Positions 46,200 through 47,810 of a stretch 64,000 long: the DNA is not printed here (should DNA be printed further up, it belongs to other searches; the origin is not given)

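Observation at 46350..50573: HasA-type polysaccharide synthase locus with a non-canonical partner set: WecC/WbpA-type UDP-HexNAc dehydrogenase plus a secreted GH16-CE4 enzyme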

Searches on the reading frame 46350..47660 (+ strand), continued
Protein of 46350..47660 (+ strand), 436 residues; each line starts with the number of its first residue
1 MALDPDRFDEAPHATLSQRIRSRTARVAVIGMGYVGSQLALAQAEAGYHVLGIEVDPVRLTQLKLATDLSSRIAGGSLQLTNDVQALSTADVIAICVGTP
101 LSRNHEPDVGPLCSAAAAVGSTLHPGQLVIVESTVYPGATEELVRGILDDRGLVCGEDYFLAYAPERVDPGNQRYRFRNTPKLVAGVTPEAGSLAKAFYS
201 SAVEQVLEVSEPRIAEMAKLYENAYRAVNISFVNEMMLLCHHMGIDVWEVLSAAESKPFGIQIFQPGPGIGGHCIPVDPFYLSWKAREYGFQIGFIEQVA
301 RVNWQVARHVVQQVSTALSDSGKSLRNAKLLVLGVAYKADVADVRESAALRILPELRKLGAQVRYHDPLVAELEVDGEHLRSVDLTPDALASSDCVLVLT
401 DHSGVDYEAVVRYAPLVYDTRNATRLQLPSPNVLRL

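Call 35: get_annotated_region(hit=H36, flank=6000)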
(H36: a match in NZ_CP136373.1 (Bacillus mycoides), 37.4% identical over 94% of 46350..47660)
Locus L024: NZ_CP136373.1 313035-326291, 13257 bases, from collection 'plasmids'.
description: Bacillus mycoides strain PAMC 29434 plasmid unnamed1, complete sequence
organism: Bacillus mycoides (NCBI taxid 1405)
taxonomy: Bacteria; Bacillota; Bacilli; Bacillales; Bacillaceae; Bacillus; Bacillus mycoides
host: -; source: whole organism,soil; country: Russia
typing (MOB-suite, as given by PLSDB): non-mobilizable; replicon rep_cluster_125; mating-pair formation MPF_T
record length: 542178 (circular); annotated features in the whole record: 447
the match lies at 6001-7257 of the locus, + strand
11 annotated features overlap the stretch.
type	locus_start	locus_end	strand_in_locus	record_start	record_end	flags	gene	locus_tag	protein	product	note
CDS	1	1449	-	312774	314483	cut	-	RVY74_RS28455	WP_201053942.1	hypothetical protein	-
CDS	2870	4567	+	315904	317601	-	-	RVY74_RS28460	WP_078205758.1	hypothetical protein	-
CDS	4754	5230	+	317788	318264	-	-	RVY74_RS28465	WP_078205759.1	GNAT family N-acetyltransferase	-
CDS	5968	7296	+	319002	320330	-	-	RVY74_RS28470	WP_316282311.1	nucleotide sugar dehydrogenase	GO:0000271 - polysaccharide biosynthetic process [Evidence IEA]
CDS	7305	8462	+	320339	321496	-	-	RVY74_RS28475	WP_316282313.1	DegT/DnrJ/EryC1/StrS family aminotransferase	-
CDS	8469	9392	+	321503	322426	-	-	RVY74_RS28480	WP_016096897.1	NAD-dependent epimerase/dehydratase family protein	-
CDS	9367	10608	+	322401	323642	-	-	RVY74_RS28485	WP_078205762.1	aminotransferase class V-fold PLP-dependent enzyme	-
CDS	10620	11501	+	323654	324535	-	-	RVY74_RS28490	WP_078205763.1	GNAT family N-acetyltransferase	-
CDS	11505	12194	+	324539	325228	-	-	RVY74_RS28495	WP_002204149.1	WbqC family protein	-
CDS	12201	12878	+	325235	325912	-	-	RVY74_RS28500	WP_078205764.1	PIG-L family deacetylase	-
CDS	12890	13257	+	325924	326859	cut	-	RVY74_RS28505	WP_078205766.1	endonuclease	-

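Call 41: search_solved_structures(query=window:46350-47660:+, max_evalue=1e-30, show_alignments=5)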
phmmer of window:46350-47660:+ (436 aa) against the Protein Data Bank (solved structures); distinct sequences matched with E-value up to 1e-30: 6.
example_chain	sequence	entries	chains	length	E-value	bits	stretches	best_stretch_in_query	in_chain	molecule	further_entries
4r16_A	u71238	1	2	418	3.8e-58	200.5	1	26-410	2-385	418aa long hypothetical UDP-N-acetyl-D-mannosaminuronic acid dehydrogenase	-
4xr9_A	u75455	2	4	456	7.7e-53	183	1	25-403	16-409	CalS8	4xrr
3ojl_A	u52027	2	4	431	1.2e-48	169.2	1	25-406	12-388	Cap5O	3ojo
3g79_A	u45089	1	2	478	2.8e-44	154.8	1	57-405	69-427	NDP-N-acetyl-D-galactosaminuronic acid dehydrogenase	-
3vtf_A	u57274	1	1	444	1.1e-38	136.5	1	22-409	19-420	UDP-glucose 6-dehydrogenase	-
3gg2_A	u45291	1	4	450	1e-33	120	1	26-423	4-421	Sugar dehydrogenase, UDP-glucose/GDP-mannose dehydrogenase family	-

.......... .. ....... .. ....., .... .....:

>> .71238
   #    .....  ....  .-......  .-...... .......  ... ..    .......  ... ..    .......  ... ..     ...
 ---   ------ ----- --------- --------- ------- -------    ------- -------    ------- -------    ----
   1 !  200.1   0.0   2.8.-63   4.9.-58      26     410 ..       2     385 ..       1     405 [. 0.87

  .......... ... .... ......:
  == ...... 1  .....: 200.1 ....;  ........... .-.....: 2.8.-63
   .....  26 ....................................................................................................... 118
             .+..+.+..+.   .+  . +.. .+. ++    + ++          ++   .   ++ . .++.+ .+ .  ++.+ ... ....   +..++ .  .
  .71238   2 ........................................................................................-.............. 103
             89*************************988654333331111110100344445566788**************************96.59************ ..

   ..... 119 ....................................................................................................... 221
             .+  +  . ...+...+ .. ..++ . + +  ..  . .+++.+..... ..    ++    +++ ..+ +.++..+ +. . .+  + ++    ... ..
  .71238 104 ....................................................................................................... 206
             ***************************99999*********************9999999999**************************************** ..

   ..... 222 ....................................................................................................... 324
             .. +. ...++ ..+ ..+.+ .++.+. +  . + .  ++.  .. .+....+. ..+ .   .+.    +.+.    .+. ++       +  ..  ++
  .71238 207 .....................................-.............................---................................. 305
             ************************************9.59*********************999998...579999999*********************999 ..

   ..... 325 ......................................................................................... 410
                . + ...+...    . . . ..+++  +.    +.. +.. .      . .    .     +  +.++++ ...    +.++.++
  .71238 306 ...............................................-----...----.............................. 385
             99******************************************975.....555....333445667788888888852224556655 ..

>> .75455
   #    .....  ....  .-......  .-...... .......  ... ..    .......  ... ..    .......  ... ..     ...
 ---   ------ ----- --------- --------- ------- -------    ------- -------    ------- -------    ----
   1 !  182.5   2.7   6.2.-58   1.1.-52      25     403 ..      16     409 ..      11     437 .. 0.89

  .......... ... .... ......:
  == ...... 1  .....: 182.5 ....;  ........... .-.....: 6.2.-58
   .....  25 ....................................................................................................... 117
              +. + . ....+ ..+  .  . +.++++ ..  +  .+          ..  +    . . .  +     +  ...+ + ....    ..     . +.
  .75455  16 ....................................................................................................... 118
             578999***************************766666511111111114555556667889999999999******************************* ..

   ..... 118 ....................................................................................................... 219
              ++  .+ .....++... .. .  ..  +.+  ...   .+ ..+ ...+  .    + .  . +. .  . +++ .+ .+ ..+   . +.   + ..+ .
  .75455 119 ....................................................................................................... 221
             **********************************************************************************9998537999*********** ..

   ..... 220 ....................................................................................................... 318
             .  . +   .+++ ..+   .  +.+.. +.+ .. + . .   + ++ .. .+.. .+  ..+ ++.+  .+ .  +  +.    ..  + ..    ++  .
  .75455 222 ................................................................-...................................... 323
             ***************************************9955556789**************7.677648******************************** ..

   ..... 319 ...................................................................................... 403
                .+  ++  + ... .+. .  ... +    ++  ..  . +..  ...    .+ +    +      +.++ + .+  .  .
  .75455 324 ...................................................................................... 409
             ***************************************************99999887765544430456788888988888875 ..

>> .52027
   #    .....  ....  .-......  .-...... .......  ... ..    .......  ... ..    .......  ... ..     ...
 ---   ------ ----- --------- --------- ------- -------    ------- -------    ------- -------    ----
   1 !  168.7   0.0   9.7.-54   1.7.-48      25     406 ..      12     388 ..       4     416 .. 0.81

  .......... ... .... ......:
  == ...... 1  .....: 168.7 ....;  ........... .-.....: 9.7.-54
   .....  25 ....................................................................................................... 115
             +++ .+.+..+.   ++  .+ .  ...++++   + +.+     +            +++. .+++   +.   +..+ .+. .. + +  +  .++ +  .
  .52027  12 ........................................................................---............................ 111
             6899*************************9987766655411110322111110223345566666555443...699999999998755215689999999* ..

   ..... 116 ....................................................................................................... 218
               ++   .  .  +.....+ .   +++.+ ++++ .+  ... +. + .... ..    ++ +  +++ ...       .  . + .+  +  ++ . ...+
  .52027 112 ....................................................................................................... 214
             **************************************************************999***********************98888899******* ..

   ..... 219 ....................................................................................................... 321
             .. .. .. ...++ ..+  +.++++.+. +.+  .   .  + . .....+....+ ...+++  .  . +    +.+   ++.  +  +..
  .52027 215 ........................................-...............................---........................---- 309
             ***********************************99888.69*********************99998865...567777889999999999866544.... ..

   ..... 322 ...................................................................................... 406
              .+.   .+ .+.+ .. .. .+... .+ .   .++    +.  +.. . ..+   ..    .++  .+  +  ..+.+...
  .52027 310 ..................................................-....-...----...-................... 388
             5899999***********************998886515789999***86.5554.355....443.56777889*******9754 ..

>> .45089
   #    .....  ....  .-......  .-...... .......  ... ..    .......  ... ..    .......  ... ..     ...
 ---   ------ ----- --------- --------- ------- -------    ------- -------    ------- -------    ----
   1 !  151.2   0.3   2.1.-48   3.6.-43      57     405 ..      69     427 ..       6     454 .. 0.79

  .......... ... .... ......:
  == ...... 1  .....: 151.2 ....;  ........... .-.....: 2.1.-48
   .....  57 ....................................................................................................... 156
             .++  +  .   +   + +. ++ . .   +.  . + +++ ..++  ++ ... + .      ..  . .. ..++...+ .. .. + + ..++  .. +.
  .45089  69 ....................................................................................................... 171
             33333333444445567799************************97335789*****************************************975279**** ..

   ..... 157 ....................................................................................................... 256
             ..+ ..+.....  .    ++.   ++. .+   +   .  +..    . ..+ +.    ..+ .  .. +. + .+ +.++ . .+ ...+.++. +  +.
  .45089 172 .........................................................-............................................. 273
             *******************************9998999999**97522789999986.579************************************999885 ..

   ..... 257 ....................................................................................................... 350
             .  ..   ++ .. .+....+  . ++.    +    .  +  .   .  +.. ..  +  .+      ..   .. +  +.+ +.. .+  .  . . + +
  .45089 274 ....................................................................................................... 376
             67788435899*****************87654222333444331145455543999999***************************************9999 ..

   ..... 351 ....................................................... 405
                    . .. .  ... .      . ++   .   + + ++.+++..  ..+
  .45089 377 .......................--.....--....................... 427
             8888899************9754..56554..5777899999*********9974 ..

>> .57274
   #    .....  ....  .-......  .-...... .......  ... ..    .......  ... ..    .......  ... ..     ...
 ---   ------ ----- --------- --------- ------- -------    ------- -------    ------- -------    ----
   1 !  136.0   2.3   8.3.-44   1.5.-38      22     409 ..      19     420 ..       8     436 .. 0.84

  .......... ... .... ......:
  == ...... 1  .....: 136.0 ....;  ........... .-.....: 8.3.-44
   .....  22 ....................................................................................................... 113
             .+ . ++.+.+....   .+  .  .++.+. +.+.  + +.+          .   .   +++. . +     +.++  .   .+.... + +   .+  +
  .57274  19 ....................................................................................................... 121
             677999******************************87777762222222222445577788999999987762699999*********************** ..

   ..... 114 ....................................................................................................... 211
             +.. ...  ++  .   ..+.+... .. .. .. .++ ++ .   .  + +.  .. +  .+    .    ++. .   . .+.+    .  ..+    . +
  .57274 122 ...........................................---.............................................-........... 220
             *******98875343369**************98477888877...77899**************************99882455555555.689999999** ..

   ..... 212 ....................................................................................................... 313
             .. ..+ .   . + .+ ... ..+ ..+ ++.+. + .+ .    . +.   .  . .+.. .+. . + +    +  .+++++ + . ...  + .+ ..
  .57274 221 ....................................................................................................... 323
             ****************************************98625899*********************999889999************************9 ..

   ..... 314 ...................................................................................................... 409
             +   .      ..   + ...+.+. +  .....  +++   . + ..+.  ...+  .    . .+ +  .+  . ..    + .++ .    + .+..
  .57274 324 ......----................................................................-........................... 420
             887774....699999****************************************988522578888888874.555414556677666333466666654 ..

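Call 73: find_encoding_contigs(protein=P0207, flank=9000, max_places=2)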
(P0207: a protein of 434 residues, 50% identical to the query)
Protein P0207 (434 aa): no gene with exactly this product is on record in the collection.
